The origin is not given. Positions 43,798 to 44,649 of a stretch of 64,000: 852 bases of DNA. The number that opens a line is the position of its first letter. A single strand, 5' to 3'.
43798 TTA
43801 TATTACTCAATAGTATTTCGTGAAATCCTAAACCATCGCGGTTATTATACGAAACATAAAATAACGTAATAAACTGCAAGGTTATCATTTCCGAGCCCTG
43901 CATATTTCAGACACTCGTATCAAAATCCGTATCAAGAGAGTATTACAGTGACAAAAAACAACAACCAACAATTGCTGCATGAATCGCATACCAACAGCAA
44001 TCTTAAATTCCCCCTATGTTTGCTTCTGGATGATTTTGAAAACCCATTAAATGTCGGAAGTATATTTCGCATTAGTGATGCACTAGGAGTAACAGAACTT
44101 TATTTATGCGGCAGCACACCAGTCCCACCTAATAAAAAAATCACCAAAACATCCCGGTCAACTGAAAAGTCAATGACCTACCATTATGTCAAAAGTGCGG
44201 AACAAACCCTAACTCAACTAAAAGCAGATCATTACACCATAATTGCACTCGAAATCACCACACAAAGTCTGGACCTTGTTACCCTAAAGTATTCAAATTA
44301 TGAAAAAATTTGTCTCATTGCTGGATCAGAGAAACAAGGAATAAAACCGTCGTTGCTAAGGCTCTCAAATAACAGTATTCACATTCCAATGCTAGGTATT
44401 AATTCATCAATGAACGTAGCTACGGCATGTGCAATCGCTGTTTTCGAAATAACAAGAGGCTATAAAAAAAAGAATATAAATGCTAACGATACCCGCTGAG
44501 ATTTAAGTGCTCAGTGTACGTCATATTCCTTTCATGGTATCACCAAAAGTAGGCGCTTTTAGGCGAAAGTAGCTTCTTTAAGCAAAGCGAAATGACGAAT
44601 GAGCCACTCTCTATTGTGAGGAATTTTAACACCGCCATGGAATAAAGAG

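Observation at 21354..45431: MITE-like interspersed element family with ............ terminal inverted repeats (at least 7 copies in 24 kb)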

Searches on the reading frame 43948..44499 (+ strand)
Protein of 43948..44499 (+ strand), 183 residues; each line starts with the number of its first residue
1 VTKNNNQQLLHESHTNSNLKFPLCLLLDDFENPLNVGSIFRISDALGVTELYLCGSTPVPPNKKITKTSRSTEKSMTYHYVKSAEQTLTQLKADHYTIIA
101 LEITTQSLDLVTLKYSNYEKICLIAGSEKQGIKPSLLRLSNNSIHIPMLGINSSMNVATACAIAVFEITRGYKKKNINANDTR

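Call 16: search_protein_families(library=pfam, proteins=[window:43948-44499:+])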
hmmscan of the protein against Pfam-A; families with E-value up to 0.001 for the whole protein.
window:43948-44499:+ (183 aa): 1 family
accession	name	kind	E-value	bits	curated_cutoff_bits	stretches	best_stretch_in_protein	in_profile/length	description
PF00588.24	SpoU_methylase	-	1.2e-29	103.6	29.7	1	23-165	2-141/142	SpoU rRNA Methylase family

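Call 25: find_homologous_proteins(query=window:43948-44499:+, max_evalue=1e-20)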
Query window:43948-44499:+ (183 aa): 1743 proteins with E <= 1e-20 among 2360 candidates; the best 120 are listed.
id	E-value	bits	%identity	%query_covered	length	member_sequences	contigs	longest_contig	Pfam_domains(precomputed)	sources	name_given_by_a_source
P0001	2.8e-114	397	100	100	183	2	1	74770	PF00588.25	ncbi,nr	ncbi:MAG: RNA methyltransferase [Gammaproteobacteria bacterium]|nr:RNA methyltransferase [Gammaprote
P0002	1.0e-75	272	70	93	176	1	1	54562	PF00588.25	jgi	-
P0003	2.2e-71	257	68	95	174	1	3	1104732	PF00588.25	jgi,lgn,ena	-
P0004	5.2e-58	214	62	89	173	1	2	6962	PF00588.25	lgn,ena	-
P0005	7.4e-55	204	56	92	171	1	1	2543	PF00588.25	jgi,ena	-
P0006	1.5e-54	203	58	90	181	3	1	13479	PF00588.25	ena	-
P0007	4.9e-54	201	56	94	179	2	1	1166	PF00588.25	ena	-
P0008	7.8e-54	200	55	92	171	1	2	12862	PF00588.25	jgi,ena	-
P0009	2.7e-53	199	57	89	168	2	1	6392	PF00588.25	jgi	jgi:tRNA G18 (ribose-2'-O)-methylase SpoU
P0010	5.7e-53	198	56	92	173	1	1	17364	PF00588.25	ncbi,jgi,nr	ncbi:MAG: hypothetical protein MK212_21595 [Saprospiraceae bacterium]|jgi:tRNA G18 (ribose-2'-O)-met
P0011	7.7e-53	197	56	89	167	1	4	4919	PF00588.25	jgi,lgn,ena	jgi:tRNA G18 (ribose-2'-O)-methylase SpoU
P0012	1.1e-52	197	55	96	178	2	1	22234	PF00588.25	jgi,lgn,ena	-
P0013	1.5e-52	196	55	90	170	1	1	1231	PF00588.25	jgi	-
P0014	1.9e-52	196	54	91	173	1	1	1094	PF00588.25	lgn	-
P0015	2.9e-52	195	55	90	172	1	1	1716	PF00588.25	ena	-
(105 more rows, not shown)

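Call 26: find_encoding_contigs(protein=P0001, flank=10000, max_places=3)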
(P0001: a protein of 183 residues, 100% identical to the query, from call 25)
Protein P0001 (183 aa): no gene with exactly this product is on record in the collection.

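Call 27: find_encoding_contigs(protein=P0002, flank=10000, max_places=3)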
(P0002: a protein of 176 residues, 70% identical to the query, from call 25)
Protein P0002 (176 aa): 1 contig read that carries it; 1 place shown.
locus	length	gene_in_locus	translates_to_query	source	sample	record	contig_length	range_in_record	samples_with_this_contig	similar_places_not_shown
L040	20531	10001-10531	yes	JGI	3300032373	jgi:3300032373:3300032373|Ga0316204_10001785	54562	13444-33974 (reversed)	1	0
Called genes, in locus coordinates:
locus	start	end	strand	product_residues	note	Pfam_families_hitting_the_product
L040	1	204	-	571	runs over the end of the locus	PF07885:Ion_trans_2 (weak), PF02254:TrkA_N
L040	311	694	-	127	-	PF19931:DUF6394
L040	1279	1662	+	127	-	-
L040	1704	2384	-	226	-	PF02798:GST_N, PF13409:GST_N_2, PF13417:GST_N_3, PF13410:GST_C_2, PF00043:GST_C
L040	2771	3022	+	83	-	-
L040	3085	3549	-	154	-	PF02566:OsmC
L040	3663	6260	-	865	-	PF13432:TPR_16 (faint), PF13431:TPR_17 (faint), PF09797:NatB_MDM20 (faint), PF14559:TPR_19 (weak)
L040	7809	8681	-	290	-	PF00756:Esterase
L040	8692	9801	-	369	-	PF08240:ADH_N, PF16912:Glu_dehyd_C (faint), PF00107:ADH_zinc_N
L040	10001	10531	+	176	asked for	PF00588:SpoU_methylase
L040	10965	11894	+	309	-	PF01148:CTP_transf_1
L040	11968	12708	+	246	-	PF01553:Acyltransferase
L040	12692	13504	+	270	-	PF12147:Methyltransf_20, PF01209:Ubie_methyltran (weak)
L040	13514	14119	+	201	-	-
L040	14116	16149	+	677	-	PF00266:Aminotran_5, PF00106:adh_short, PF08659:KR (weak), PF13561:adh_short_C2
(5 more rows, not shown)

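Call 28: find_encoding_contigs(protein=P0003, flank=10000, max_places=3)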
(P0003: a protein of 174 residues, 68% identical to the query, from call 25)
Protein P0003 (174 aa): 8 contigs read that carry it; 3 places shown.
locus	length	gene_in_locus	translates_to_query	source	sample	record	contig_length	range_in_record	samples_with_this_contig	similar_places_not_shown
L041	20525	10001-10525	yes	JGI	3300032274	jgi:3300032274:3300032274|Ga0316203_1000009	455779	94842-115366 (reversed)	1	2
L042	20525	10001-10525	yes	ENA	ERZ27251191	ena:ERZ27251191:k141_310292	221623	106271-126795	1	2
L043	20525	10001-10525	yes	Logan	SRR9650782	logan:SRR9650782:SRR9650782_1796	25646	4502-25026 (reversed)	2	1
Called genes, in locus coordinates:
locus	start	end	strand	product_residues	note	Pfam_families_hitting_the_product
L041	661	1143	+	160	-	-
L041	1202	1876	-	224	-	PF02798:GST_N (weak), PF13409:GST_N_2, PF13417:GST_N_3, PF00043:GST_C, PF14497:GST_C_3 (weak), PF13410:GST_C_2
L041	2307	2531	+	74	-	-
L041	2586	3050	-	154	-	PF02566:OsmC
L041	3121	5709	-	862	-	PF14559:TPR_19 (faint), PF00515:TPR_1 (faint), PF13432:TPR_16 (faint), PF13431:TPR_17 (faint)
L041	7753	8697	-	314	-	PF00756:Esterase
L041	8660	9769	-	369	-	PF08240:ADH_N, PF16912:Glu_dehyd_C (faint), PF00107:ADH_zinc_N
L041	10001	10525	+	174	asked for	PF00588:SpoU_methylase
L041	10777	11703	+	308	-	PF01148:CTP_transf_1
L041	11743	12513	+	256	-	PF01553:Acyltransferase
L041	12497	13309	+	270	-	PF12147:Methyltransf_20, PF13489:Methyltransf_23 (weak)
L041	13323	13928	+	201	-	-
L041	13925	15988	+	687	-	PF00266:Aminotran_5, PF00106:adh_short, PF13561:adh_short_C2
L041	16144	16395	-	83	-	-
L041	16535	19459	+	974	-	PF07690:MFS_1 (weak), PF01564:Spermine_synth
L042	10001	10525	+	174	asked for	PF00588:SpoU_methylase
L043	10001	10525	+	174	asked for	PF00588:SpoU_methylase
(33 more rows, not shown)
